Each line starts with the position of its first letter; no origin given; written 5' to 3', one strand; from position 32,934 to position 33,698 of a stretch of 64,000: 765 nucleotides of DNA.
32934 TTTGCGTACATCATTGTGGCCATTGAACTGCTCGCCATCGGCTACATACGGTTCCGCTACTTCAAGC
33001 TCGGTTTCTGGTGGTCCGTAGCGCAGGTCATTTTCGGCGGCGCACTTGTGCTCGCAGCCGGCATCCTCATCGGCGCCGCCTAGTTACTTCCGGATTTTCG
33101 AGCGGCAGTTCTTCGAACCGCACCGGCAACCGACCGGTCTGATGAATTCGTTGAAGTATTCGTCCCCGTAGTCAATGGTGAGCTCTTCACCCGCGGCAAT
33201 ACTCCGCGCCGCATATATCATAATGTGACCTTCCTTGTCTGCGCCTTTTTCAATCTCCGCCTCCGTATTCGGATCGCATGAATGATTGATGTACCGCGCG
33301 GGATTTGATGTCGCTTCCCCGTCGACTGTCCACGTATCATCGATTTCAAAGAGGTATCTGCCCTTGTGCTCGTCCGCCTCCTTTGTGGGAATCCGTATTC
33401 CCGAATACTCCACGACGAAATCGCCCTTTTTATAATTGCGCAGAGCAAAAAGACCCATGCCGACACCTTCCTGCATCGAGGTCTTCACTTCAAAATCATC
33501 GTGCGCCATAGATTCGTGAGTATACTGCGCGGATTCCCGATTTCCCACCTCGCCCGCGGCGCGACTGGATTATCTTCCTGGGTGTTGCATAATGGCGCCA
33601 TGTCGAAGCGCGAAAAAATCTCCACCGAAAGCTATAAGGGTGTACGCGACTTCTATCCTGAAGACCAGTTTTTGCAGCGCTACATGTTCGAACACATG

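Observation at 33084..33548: Bacterial SET-domain protein divergent from hisS and tail-to-tail with a VIT-like gene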

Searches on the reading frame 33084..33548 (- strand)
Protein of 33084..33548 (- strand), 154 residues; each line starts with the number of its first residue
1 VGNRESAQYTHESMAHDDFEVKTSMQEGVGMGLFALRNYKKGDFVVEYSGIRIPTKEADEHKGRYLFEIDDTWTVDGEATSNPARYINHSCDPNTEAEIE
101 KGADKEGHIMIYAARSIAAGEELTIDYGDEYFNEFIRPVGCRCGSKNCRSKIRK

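Call 3: search_protein_families(library=pfam, proteins=[window:33084-33548:-], max_evalue=0.01)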
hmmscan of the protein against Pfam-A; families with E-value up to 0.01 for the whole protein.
window:33084-33548:- (154 aa): 1 family
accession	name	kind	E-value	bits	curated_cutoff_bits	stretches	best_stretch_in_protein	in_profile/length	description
PF00856.33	SET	-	5.6e-26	91.5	22.4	1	30-128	1-105/105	SET domain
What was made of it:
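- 33084..33509 (-): SET + post-SET methyltransferase gene, 141 aa, ATG start (pI 5.1, 15.9 kDa). Pfam SET at 91.5 bits (call 3).
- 33165..33461 (-): SET domain proper (residues 17-115 of the 141-aa protein). Pfam PF00856 aligns to residues 30-128 of the 154-aa ORF, covering profile positions 1-105 of 105 (call 3).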

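Call 4: search_protein_families(library=ncbifam, proteins=[window:33084-33548:-], max_evalue=0.01)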
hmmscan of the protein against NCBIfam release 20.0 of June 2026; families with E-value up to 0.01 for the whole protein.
window:33084-33548:- (154 aa): 1 family
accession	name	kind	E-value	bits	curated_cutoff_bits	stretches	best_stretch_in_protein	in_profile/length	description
NF043024.1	T4SS_AnkI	equivalog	6.1e-08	31.8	550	1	26-128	31-140/439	Dot/Icm T4SS effector AnkI/LegAS4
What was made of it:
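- On Secreted bacterial SET nucleomodulins (LegAS4/RomA, NUE, BtSET, BaSET): NF043024 scores 31.8 bits against a cutoff of 550 (call 4).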

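Call 5: search_solved_structures(query=window:33084-33548:-, max_evalue=0.001, show_alignments=3)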
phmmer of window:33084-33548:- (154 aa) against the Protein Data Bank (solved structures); distinct sequences matched with E-value up to 0.001: 126 (the best 60 are shown).
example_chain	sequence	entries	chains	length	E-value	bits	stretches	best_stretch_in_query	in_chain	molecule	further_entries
4z4p_A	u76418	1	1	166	1.5e-22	83.5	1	29-150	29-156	Histone-lysine N-methyltransferase 2D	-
5f5e_A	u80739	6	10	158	1.9e-22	83.2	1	30-150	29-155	Histone-lysine N-methyltransferase 2A | Histone-lysine N-methyltransferase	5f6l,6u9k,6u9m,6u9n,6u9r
7u5v_A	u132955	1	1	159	3.5e-22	82.3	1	30-150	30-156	Histone-lysine N-methyltransferase 2A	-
6pwv_C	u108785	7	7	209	4.2e-22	82.1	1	30-150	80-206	Histone-lysine N-methyltransferase 2A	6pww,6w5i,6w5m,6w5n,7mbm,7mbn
7w67_C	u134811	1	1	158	6.2e-22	81.5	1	30-150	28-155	Histone-lysine N-methyltransferase 2A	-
7w6a_C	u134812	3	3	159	6.4e-22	81.5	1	30-150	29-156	Histone-lysine N-methyltransferase 2A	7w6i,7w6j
2w5y_A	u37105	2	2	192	9e-22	81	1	30-150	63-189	HISTONE-LYSINE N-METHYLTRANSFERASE HRX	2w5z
6kiu_K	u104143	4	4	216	1.3e-21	80.5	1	30-150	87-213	Histone-lysine N-methyltransferase 2A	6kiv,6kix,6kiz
7ud5_K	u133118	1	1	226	1.4e-21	80.3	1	30-150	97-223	cDNA FLJ56846, highly similar to Zinc finger protein HRX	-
7bre_B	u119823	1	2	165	3.8e-21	79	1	30-150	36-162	Histone-lysine N-methyltransferase 2B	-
9yl3_K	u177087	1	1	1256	8.2e-21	77.9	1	29-150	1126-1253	[histone H3]-lysine(4) N-methyltransferase,Histone-lysine N-methyltransferase 2D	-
9yle_K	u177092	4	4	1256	8.2e-21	77.9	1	29-150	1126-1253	[histone H3]-lysine(4) N-methyltransferase,Histone-lysine N-methyltransferase 2D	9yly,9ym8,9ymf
5f6k_C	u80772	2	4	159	8.6e-21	77.8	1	28-150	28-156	Histone-lysine N-methyltransferase 2C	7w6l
5f59_A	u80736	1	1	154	1e-20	77.5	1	28-150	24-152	Histone-lysine N-methyltransferase 2C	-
6kiw_K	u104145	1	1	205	1.7e-20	76.8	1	28-150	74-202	Histone-lysine N-methyltransferase 2C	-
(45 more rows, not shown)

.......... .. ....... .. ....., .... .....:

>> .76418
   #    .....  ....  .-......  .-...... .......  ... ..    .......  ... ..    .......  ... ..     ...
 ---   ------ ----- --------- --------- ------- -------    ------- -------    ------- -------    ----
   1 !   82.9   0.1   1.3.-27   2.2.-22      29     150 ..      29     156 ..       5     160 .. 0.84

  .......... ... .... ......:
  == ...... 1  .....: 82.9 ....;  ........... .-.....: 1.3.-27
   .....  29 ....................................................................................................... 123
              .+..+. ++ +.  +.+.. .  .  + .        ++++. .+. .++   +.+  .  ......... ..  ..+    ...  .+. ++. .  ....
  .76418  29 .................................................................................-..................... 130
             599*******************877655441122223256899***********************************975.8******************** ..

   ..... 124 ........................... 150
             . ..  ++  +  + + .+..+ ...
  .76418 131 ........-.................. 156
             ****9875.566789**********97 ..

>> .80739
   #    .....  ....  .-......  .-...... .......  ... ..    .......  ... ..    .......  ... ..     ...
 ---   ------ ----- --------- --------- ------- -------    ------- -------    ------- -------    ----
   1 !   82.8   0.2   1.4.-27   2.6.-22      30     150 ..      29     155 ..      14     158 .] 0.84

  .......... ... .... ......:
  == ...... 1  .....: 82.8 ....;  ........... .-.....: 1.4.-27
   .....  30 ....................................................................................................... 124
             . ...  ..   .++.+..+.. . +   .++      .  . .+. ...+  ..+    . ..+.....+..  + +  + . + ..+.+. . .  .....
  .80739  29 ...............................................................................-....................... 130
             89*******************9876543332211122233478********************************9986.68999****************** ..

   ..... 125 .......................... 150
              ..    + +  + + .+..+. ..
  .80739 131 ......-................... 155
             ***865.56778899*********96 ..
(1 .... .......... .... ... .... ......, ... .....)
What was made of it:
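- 33105..33128 (-): Post-SET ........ (CxCx4C), followed by a short basic tail RSKIRK. The motif aligns to the MLL post-SET (call 5).
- Best PDB sequence matches are the KMT2A-D SET + post-SET domains at E of about 1e-22, with all motifs aligned (call 5).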

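Call 6: find_homologous_proteins(query=window:33084-33548:-, max_evalue=0.00001)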
Query window:33084-33548:- (154 aa): 531 proteins with E <= 0.00001 among 568 candidates; the best 120 are listed.
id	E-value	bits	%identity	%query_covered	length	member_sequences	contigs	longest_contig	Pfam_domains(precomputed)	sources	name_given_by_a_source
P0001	1.6e-86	306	95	92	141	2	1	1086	PF00856.34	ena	-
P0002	2.9e-78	279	84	91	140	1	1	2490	PF00856.34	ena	-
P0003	2.0e-73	263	82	89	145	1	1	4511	PF00856.34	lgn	-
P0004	1.2e-71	258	80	90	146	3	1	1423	PF00856.34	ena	-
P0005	1.3e-58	215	67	90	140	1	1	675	PF00856.34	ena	-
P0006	5.2e-58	213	69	86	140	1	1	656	PF00856.34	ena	-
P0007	2.2e-55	205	67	90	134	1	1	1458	PF00856.34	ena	-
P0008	3.1e-54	201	62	90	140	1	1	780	PF00856.34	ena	-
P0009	8.3e-54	200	65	90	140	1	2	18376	PF00856.34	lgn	-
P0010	4.1e-53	197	59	92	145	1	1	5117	PF00856.34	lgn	-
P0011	1.1e-52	196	64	91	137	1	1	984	PF00856.34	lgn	-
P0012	1.7e-52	195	62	90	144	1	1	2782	PF00856.34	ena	-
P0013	5.2e-52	194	59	90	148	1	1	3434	PF00856.34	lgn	-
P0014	2.2e-50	189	61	88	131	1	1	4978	PF00856.34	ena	-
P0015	7.0e-50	187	64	86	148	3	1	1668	PF00856.34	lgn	-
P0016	1.4e-49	186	60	88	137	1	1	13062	PF00856.34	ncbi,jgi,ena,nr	ncbi:MAG: SET domain-containing protein [Candidatus Kaiserbacteria bacterium]|nr:SET domain-containi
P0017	1.4e-49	186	69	81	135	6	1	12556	PF00856.34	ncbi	ncbi:MAG TPA: SET domain-containing protein [Candidatus Paceibacterota bacterium]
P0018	1.6e-49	186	62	90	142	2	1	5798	PF00856.34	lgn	-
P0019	2.1e-49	185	64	86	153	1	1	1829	PF00856.34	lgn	-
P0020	2.5e-49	185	59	89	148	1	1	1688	PF00856.34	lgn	-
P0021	2.8e-49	185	75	75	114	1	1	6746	PF00856.34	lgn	-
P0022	4.3e-49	184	63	89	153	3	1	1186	PF00856.34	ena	-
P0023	4.5e-49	184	64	83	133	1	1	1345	PF00856.34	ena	-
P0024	4.8e-49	184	61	88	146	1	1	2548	PF00856.34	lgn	-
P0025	1.1e-48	183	57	92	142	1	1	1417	PF00856.34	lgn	-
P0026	1.3e-48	183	59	89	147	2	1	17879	PF00856.34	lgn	-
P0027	3.8e-48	181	61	82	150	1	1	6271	PF00856.34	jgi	jgi:SET domain-containing protein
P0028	4.1e-48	181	63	86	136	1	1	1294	PF00856.34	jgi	jgi:hypothetical protein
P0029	3.0e-47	178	63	88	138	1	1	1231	PF00856.34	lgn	-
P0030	4.0e-47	178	57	92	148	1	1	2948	PF00856.34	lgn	-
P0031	6.4e-47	177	61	86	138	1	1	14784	PF00856.34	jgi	jgi:SET domain-containing protein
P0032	8.0e-47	177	58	95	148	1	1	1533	PF00856.34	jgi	jgi:hypothetical protein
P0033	9.6e-47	177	63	85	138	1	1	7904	PF00856.34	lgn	-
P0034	2.1e-46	176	64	84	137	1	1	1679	PF00856.34,PF21549.3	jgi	jgi:SET domain-containing protein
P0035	2.4e-46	176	60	88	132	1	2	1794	PF00856.34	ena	-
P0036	5.3e-46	174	65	82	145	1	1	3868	PF00856.34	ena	-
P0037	6.6e-46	174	63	85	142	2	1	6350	PF00856.34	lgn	-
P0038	8.7e-46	174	66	79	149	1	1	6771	PF00856.34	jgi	jgi:SET domain-containing protein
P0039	8.7e-46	174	64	83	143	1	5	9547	PF00856.34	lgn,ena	-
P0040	1.3e-45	173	60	85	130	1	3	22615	PF00856.34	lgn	-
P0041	1.5e-45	173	60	86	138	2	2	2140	PF00856.34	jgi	jgi:SET domain-containing protein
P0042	3.0e-45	172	59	86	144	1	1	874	PF00856.34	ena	-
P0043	3.5e-45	172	62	79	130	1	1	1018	PF00856.34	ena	-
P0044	4.3e-45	171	66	79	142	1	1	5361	PF00856.34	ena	-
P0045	4.7e-45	171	59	88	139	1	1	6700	PF00856.34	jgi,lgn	-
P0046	5.2e-45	171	63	78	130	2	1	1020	PF00856.34,PF21549.3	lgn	-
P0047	6.8e-45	171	63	83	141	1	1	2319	PF00856.34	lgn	-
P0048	7.3e-45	171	62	90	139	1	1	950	PF00856.34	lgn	-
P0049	8.9e-45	170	64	77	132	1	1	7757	PF00856.34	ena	-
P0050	9.4e-45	170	59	92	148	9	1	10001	PF00856.34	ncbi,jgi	jgi:hypothetical protein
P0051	9.8e-45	170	63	85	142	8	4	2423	PF00856.34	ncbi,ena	-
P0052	1.1e-44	170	67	77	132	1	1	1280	PF00856.34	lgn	-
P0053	1.2e-44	170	58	86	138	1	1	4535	PF00856.34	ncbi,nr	ncbi:MAG TPA: SET domain-containing protein-lysine N-methyltransferase [Candidatus Paceibacterota ba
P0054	1.4e-44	170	63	82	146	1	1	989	PF00856.34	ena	-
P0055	1.4e-44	170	60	88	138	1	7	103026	PF00856.34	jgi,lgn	jgi:SET domain-containing protein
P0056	1.4e-44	170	62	82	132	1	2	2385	PF00856.34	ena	-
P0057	1.5e-44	170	59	85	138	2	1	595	PF00856.34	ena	-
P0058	1.6e-44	170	63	82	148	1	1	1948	PF00856.34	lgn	-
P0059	1.7e-44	169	61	86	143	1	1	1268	PF00856.34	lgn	-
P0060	1.8e-44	169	65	79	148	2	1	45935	PF00856.34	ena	-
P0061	2.7e-44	169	62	77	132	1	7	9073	PF00856.34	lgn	-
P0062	2.8e-44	169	62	82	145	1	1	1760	PF00856.34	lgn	-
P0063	3.1e-44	169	63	81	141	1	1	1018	PF00856.34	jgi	jgi:SET domain-containing protein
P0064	5.0e-44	168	61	82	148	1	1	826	PF00856.34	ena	-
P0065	5.1e-44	168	64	77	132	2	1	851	PF00856.34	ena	-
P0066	5.3e-44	168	63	82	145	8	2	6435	PF00856.34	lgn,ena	-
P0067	6.0e-44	168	65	78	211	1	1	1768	PF00856.34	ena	-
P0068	8.2e-44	167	63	86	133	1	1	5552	PF00856.34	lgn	-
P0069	9.4e-44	167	62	85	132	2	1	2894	PF00856.34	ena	-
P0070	1.2e-43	167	61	86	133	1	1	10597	PF00856.34,PF21549.3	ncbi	-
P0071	1.4e-43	166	63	86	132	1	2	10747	PF00856.34,PF21549.3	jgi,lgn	jgi:SET domain-containing protein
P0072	1.5e-43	166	60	83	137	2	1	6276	PF00856.34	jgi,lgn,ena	-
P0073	1.7e-43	166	60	81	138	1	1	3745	PF00856.34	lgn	-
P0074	1.9e-43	166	58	85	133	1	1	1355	PF00856.34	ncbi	-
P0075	2.0e-43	166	63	77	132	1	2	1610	PF00856.34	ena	-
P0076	2.0e-43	166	60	86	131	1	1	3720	PF00856.34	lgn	-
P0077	2.0e-43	166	61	83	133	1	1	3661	PF00856.34,PF21549.3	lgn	-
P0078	2.0e-43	166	59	85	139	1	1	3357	PF00856.34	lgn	-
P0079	2.7e-43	166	62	83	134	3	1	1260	PF00856.34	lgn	-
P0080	3.4e-43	165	59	90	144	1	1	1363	PF00856.34,PF21549.3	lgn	-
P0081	3.4e-43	165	62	81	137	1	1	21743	PF00856.34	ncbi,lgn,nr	ncbi:SET domain-containing protein [Candidatus Kaiserbacteria bacterium]|nr:SET domain-containing pr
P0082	3.6e-43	165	58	86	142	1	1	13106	PF00856.34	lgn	-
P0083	3.6e-43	165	60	84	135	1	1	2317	PF00856.34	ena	-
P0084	4.2e-43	165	67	75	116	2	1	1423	PF00856.34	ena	-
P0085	4.2e-43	165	59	86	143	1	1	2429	PF00856.34,PF21549.3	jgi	-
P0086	4.4e-43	165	55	92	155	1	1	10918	PF00856.34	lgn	-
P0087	5.1e-43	165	63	82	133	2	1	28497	PF00856.34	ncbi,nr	ncbi:hypothetical protein A2680_02545 [Candidatus Kaiserbacteria bacterium RIFCSPHIGHO2_01_FULL_55_3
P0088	5.1e-43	165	62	79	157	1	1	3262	PF00856.34,PF21549.3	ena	-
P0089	5.2e-43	165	62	83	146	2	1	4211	PF00856.34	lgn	-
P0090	5.9e-43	164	62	81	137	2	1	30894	PF00856.34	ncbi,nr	ncbi:MAG: SET domain-containing protein [bacterium]|nr:SET domain-containing protein [bacterium]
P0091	5.9e-43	164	62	79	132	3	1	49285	PF00856.34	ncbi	-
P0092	6.3e-43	164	59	88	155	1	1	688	PF00856.34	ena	-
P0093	6.9e-43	164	63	77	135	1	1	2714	PF00856.34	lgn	-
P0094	8.5e-43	164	60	83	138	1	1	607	PF00856.34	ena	-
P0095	8.7e-43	164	61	85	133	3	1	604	PF00856.34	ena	-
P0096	9.0e-43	164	61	83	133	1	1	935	PF00856.34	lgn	-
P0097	9.0e-43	164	59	86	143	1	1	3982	PF00856.34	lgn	-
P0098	9.4e-43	164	61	86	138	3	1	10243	PF00856.34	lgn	-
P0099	1.0e-42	164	62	82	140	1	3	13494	PF00856.34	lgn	-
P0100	1.0e-42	164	61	86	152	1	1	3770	PF00856.34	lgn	-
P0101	1.2e-42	163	61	86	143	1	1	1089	PF00856.34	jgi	jgi:SET domain-containing protein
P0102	1.3e-42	163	61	82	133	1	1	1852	PF00856.34,PF21549.3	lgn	-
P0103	1.4e-42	163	62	81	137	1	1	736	PF00856.34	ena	-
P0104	1.4e-42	163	58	82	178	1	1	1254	PF00856.34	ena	-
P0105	1.4e-42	163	62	81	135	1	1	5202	PF00856.34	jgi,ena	-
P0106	1.6e-42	163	55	87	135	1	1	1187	PF00856.34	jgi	jgi:uncharacterized protein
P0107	1.6e-42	163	62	81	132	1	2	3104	PF00856.34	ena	-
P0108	1.7e-42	163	61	82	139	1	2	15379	PF00856.34,PF21549.3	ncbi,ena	-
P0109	1.7e-42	163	59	79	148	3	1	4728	PF00856.34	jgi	jgi:uncharacterized protein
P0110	1.8e-42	163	61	82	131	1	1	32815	PF00856.34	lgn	-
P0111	1.9e-42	163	57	86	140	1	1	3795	PF00856.34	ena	-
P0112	2.0e-42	163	63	78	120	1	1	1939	PF00856.34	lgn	-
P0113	2.3e-42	163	63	78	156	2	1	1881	PF00856.34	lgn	-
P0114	2.4e-42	163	61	82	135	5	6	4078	PF00856.34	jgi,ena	-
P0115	2.5e-42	162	62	81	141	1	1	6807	PF00856.34,PF21549.3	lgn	-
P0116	2.7e-42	162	54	91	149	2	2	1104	PF00856.34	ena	-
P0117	2.8e-42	162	59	90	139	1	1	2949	PF00856.34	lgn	-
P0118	3.0e-42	162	57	87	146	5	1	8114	PF00856.34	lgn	-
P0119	3.1e-42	162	61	82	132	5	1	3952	PF00856.34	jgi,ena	-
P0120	3.2e-42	162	62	79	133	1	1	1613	PF00856.34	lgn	-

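Call 7: find_encoding_contigs(protein=window:33084-33548:-, flank=10000)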
Protein window:33084-33548:- (154 aa): no gene with exactly this product is on record in the collection.

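Call 15: find_related_loci(query=A1, collection=genome_contigs, flank=6000)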
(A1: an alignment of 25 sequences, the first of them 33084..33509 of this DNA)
Query A1 (141 aa) in genome_contigs; peptide patterns used: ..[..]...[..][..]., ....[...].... (x = any residue, [..] = any of these).
599 stretches matched a pattern (row limit reached: there are more); 579 encode a relative of the query (tblastn E <= 1e-3); the best 80 are kept; 80 distinct loci.
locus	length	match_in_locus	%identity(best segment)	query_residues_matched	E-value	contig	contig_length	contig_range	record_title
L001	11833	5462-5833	60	6-135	6e-51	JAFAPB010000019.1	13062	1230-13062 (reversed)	MAG: Candidatus Kaiserbacteria bacterium isolate CP_BM_ER_27 BM_ER_k147_5895449, whole genome shotgun sequence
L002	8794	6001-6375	61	1-130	1e-48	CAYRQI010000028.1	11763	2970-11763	MAG TPA_asm: uncultured Candidatus Saccharibacteria bacterium isolate SRP124282_co5_37 genome assembly, contig: NODE_563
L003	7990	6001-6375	60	4-132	2e-46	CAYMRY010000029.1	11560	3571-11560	MAG TPA_asm: uncultured Candidatus Saccharibacteria bacterium isolate SRP150892_co2_47 genome assembly, contig: NODE_838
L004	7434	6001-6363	61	6-131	2e-44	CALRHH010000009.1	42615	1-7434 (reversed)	MAG: Candidatus Nomurabacteria bacterium isolate Ike-100m-40 genome assembly, contig: Ike-100-c285, whole genome shotgun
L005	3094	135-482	59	15-137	3e-44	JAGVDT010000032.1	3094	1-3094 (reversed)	MAG: Candidatus Paceibacterota bacterium isolate WC_15 c_000000107652, whole genome shotgun sequence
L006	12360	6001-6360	56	6-131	3e-44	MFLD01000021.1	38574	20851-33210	MAG: Candidatus Kaiserbacteria bacterium RIFCSPHIGHO2_02_FULL_49_16 rifcsphigho2_02_scaffold_2284, whole genome shotgun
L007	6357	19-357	60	13-130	2e-44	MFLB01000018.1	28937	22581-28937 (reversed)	MAG: Candidatus Kaiserbacteria bacterium RIFCSPHIGHO2_01_FULL_58_22 rifcsphigho2_01_scaffold_21969, whole genome shotgun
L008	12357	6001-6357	56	13-136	1e-43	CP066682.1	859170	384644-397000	MAG: Candidatus Kaiserbacteria bacterium isolate NC_groundwater_79_Ag_B-0.1um_58_26 chromosome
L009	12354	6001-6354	55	17-137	1e-42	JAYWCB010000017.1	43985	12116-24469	MAG: Candidatus Paceibacterota bacterium isolate GL94_DN_metabat_15 GL94_DN_metabat_15_16, whole genome shotgun sequence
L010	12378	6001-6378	51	3-138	9e-40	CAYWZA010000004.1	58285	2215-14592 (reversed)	MAG TPA_asm: uncultured Candidatus Saccharibacteria bacterium isolate SRP269290_co7_77 genome assembly, contig: NODE_104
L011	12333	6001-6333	56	17-130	1e-38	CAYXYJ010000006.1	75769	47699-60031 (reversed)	MAG TPA_asm: uncultured Candidatus Saccharibacteria bacterium isolate binchicken_co179_48 genome assembly, contig: NODE_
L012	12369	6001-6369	51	2-130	5e-38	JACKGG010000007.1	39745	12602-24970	MAG: Candidatus Nomurabacteria bacterium isolate HK-STAS-PATE-28 HK-STAS-PATE-28_7, whole genome shotgun sequence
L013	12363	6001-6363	52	4-130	3e-38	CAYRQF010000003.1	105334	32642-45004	MAG TPA_asm: uncultured Candidatus Saccharibacteria bacterium isolate SRP286056_co2_43 genome assembly, contig: NODE_181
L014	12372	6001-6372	50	1-130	8e-38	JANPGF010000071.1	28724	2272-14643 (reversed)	MAG: Candidatus Kaiserbacteria bacterium isolate VAR_69_metabat_401 VAR_69_k141_1033269, whole genome shotgun sequence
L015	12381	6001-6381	48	1-130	2e-37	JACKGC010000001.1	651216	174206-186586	MAG: Candidatus Nomurabacteria bacterium isolate HK-STAS-PATE-21 HK-STAS-PATE-21_1, whole genome shotgun sequence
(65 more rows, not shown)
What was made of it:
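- Distribution: the family is present in Nitrobacter, Pyrinomonadaceae, Bradyrhizobium and Microvirga as well as CPR (call 15). The same family occurs in free-living soil bacteria (call 15). There are hundreds of bacterial homologues (calls 6, 15).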

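Call 23: find_encoding_contigs(protein=P0001, flank=3000, max_places=2)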
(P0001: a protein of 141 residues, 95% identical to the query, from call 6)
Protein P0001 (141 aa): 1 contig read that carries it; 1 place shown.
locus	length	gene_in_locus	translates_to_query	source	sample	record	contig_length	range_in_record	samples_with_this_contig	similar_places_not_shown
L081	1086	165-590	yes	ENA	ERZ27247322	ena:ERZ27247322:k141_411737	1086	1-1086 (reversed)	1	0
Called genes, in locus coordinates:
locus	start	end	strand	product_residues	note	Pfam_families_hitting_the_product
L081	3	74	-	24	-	?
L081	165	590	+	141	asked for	PF00856:SET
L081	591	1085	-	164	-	?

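Call 24: find_encoding_contigs(protein=P0002, flank=3000, max_places=2)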
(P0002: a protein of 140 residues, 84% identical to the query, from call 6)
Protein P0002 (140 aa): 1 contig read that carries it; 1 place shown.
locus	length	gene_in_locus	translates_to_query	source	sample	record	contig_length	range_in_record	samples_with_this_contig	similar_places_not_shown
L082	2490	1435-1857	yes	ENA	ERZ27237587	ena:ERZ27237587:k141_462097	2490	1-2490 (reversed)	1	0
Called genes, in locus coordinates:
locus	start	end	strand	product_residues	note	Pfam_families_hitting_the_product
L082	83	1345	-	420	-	PF13393:tRNA-synt_His, PF00587:tRNA-synt_2b, PF03129:HGTP_anticodon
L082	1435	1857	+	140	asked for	PF00856:SET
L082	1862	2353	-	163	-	PF01988:VIT1 (weak)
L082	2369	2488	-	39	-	?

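Call 25: find_encoding_contigs(protein=P0003, flank=5000, max_places=2)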
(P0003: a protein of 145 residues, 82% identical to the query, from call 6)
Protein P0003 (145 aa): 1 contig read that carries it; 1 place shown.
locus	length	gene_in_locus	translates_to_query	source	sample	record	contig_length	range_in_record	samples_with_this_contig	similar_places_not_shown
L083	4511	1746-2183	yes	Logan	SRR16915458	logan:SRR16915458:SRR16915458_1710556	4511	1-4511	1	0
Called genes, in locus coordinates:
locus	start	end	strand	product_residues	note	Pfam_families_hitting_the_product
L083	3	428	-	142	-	?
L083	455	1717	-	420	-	PF13393:tRNA-synt_His, PF00587:tRNA-synt_2b, PF03129:HGTP_anticodon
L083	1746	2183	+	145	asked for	PF00856:SET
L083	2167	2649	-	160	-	PF01988:VIT1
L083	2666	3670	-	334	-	-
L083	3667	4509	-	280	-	?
